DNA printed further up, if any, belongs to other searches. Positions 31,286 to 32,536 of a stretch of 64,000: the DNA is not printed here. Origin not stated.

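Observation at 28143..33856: Four-gene operon: two Tat-exported Gfo/Idh/MocA dehydrogenases, a signal-less ApbE, and a fused membrane/Fe-S/CCG protein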

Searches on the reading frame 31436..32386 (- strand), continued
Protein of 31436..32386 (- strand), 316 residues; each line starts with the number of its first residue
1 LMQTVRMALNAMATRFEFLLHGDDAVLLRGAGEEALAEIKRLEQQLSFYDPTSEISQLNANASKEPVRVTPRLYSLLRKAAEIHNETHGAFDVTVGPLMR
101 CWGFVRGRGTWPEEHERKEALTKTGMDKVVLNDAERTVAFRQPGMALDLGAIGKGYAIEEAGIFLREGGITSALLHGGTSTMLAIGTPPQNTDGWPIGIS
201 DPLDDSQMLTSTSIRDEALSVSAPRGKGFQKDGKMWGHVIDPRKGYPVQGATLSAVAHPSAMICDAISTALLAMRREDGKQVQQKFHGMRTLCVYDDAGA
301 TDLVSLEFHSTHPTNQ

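Call 65: search_solved_structures(query=A2, show_alignments=5, max_evalue=1e-20)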
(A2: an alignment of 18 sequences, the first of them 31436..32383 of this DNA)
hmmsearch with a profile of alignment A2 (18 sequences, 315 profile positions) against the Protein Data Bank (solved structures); distinct sequences matched with E-value up to 1e-20: 13.
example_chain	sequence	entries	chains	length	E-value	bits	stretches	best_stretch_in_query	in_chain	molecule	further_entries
1vrm_A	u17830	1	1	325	1.1e-46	162.3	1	16-293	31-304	hypothetical protein TM1553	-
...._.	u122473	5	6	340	3e-46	160.8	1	48-304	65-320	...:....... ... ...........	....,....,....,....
6nxi_A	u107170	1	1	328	3.8e-46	160.5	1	38-302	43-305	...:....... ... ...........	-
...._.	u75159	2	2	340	3.4e-45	157.4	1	24-299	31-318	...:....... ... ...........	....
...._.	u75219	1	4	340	9e-45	156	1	38-300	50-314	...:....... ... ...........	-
6nxj_A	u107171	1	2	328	2e-44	154.9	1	38-302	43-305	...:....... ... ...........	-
3pnd_A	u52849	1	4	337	7.3e-44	153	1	43-301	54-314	Thiamine biosynthesis lipoprotein ApbE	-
2o18_A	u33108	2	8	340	8.4e-44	152.8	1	38-300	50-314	Thiamine biosynthesis lipoprotein apbE | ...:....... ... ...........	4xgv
4ifu_A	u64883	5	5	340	1.1e-43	152.4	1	24-299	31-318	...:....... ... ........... | Thiamine biosynthesis lipoprotein ApbE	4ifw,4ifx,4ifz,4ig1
5mgy_H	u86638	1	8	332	3e-43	151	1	38-303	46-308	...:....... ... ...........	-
7mgt_A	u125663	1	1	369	5.2e-43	150.2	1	24-299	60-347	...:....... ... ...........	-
4xdr_A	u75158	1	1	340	2e-42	148.3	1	24-299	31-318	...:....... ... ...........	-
4xgx_A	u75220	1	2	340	2.6e-42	147.9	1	39-300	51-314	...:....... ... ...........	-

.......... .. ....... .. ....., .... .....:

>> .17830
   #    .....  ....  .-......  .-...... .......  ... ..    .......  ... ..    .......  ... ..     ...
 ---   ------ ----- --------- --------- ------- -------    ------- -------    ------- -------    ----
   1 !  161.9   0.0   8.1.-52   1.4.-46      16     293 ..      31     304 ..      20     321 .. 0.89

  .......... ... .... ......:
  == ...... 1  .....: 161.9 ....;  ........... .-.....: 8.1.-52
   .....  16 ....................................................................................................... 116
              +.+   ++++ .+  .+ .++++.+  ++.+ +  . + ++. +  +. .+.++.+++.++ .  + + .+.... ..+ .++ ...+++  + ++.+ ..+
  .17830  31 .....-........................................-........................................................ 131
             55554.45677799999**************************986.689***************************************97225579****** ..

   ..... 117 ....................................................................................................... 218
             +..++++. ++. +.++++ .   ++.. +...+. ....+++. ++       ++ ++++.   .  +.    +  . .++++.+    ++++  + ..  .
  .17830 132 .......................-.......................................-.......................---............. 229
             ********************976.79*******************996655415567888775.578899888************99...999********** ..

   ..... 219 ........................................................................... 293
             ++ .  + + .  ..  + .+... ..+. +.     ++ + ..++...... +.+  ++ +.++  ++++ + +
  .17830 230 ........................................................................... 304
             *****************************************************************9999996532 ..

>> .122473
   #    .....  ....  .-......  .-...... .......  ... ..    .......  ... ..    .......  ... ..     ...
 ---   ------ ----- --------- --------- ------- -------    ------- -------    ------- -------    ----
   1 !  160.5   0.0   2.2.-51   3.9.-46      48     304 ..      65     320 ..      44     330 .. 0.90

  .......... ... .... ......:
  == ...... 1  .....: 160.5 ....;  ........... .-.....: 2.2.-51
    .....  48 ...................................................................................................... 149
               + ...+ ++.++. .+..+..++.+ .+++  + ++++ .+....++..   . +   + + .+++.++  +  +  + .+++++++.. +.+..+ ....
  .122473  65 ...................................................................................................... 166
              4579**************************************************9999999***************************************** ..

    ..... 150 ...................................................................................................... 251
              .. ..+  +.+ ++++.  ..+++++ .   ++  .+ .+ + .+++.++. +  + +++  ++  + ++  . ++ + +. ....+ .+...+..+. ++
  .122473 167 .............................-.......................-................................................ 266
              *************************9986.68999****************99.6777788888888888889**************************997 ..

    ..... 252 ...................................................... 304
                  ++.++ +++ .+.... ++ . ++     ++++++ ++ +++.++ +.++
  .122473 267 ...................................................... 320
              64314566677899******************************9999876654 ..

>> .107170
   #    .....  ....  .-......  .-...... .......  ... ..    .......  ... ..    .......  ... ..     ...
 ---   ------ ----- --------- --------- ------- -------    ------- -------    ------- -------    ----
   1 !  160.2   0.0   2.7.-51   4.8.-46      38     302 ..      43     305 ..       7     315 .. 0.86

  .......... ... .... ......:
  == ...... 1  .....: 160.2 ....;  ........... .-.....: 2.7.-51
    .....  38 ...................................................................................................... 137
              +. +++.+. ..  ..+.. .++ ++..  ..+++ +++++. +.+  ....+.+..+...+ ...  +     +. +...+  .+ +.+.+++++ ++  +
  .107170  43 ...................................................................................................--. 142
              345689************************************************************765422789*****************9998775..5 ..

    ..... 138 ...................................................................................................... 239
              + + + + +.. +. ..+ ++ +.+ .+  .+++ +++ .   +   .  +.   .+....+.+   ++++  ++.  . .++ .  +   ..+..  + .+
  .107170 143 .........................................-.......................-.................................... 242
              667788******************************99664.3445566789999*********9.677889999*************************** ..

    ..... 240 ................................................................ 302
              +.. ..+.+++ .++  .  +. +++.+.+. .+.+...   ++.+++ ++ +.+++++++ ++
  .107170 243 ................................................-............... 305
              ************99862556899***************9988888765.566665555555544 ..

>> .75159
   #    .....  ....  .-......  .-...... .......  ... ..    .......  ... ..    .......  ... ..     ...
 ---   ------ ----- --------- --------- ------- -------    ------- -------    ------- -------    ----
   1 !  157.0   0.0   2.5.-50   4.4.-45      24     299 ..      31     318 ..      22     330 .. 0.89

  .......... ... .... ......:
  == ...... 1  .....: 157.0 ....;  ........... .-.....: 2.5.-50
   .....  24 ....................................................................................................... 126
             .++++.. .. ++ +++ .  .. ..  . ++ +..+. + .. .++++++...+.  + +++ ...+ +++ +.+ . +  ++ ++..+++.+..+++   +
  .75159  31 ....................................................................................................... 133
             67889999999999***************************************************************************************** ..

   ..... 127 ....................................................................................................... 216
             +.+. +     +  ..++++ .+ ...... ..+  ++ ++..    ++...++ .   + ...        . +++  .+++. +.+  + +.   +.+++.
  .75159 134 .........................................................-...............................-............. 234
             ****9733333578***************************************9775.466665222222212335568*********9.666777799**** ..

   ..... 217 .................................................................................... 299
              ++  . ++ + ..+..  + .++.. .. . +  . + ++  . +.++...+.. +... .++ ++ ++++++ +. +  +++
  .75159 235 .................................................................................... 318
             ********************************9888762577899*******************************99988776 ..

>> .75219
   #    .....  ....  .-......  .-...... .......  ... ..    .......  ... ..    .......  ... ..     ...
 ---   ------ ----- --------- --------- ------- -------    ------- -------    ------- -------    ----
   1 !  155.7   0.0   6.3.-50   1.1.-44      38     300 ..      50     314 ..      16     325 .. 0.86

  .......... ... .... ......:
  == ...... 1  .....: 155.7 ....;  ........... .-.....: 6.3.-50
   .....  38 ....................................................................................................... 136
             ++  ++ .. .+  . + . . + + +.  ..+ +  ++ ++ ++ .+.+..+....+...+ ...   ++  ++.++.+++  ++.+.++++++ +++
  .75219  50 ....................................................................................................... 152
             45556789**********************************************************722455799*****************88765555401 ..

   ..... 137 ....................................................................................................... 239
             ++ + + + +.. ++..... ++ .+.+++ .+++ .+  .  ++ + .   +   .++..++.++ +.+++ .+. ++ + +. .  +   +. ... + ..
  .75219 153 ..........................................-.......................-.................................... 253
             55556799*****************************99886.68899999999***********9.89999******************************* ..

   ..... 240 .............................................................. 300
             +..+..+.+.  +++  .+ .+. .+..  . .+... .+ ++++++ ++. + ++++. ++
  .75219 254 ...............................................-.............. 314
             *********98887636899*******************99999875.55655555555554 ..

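Call 76: search_protein_representatives(alignment_id=A2)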
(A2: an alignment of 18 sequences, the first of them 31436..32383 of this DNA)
Query: 18 sequences, 315 profile positions. Proteins with E-value up to 0.001 (for the whole library): 40440; up to 1e-10: 29169; up to 1e-30: 11829. The best 150 are listed.
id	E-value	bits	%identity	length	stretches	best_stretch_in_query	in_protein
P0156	3.3e-135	466.3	-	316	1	1-308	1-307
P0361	9.1e-133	458.3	-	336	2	102-299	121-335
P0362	4.0e-129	446.3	-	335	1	1-312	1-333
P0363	1.9e-127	440.8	-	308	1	11-307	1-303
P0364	8.2e-127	438.7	-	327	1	1-309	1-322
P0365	6.3e-124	429.2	-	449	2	22-311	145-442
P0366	1.4e-120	418.2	-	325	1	1-299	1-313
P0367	1.8e-119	414.6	-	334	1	3-310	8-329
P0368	1.4e-118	411.6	-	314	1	1-298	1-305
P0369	4.5e-118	410.0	-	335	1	4-282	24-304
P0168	2.8e-115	400.8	-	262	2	1-189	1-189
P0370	2.2e-114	397.9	-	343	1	6-308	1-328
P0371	2.1e-112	391.4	-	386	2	4-203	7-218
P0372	6.7e-112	389.7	-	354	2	1-200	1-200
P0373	4.7e-110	383.6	-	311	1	3-300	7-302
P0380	7.6e-106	369.8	-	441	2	3-202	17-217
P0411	5.1e-97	340.8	-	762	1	7-299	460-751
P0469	1.6e-87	309.6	-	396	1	3-295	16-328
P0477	1.2e-86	306.7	-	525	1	4-300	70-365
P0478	1.8e-86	306.2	-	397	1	10-298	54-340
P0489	8.1e-85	300.8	-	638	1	6-299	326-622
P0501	1.3e-83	296.8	-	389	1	10-298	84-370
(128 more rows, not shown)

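Call 77: search_protein_families(library=pfam, proteins=[P0411, P0489, P0477, P0365, P0380, P0469, P0501, P0478], max_evalue=0.001)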
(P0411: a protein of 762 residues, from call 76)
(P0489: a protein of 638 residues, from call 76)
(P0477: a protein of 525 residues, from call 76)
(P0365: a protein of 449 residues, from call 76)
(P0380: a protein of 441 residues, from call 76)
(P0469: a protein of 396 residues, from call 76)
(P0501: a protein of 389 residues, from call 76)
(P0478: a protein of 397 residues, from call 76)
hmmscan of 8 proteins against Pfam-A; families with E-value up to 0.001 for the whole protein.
P0411 (762 aa): 2 families
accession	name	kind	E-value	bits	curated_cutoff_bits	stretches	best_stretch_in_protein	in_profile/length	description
PF02424.20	ApbE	-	8.8e-81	271.8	25.6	1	464-744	1-265/266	ApbE family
PF01566.24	Nramp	-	1.2e-34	120.4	29.8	1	46-395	5-352/357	Natural resistance-associated macrophage protein-like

P0489 (638 aa): 2 families
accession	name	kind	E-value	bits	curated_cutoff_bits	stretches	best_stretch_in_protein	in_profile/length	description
PF02424.20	ApbE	-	1.2e-64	218.9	25.6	1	331-613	1-264/266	ApbE family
PF00149.33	Metallophos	-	1.7e-11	45.3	21.5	1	44-261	3-190/191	Calcineurin-like phosphoesterase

P0477 (525 aa): 1 family
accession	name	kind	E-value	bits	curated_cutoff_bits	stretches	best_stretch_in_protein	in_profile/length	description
PF02424.20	ApbE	-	1.8e-82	277.3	25.6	1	77-358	1-266/266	ApbE family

P0365 (449 aa): 1 family
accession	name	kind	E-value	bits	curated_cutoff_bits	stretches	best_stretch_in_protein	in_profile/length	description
PF02424.20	ApbE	-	5.7e-64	216.6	25.6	1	155-420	14-262/266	ApbE family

P0380 (441 aa): 1 family
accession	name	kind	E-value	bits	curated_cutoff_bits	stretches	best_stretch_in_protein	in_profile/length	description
PF02424.20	ApbE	-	2e-53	182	25.6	2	25-213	1-176/266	ApbE family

P0469 (396 aa): 1 family
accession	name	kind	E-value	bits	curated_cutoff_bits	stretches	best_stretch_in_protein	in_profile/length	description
PF02424.20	ApbE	-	2.4e-62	211.3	25.6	1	24-324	1-265/266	ApbE family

P0501 (389 aa): 1 family
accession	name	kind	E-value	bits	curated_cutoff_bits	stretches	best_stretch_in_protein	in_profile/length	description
PF02424.20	ApbE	-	3.6e-81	273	25.6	1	85-365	1-266/266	ApbE family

P0478 (397 aa): 1 family
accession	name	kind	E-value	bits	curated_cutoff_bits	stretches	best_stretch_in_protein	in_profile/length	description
PF02424.20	ApbE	-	2.6e-82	276.8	25.6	1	55-334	1-265/266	ApbE family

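Call 85: search_protein_families(library=pfam, proteins=[L096:4807-5901:+, L096:5898-7067:+, L096:8954-9883:+, L159:6698-7561:+], max_evalue=0.0001)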
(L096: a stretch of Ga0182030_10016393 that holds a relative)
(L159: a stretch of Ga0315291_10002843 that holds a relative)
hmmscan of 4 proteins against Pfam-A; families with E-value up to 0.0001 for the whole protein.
L096:4807-5901:+ (365 aa): 1 family
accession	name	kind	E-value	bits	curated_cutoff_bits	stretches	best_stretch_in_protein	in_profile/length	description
PF01040.23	UbiA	-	2.2e-52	178.2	34.2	1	77-341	1-248/250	UbiA prenyltransferase family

L096:5898-7067:+ (390 aa): 2 families
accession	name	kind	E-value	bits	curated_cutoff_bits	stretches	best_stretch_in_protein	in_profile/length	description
PF04055.27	Radical_SAM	-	5.7e-18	66.1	29.5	1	65-238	1-165/166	Radical SAM superfamily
PF19288.4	CofH_C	-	1.7e-17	63.9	27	1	247-363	2-120/125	CofH/MqnC C-terminal region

L096:8954-9883:+ (310 aa): 2 families
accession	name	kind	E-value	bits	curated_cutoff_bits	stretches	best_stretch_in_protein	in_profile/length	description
PF01694.28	Rhomboid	-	5.3e-27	95.2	22.6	1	70-221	2-137/143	Rhomboid domain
PF20216.3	DUF6576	-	3.2e-08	34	27.3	1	275-301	16-42/47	Family of unknown function (DUF6576)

L159:6698-7561:+ (288 aa): 0 families
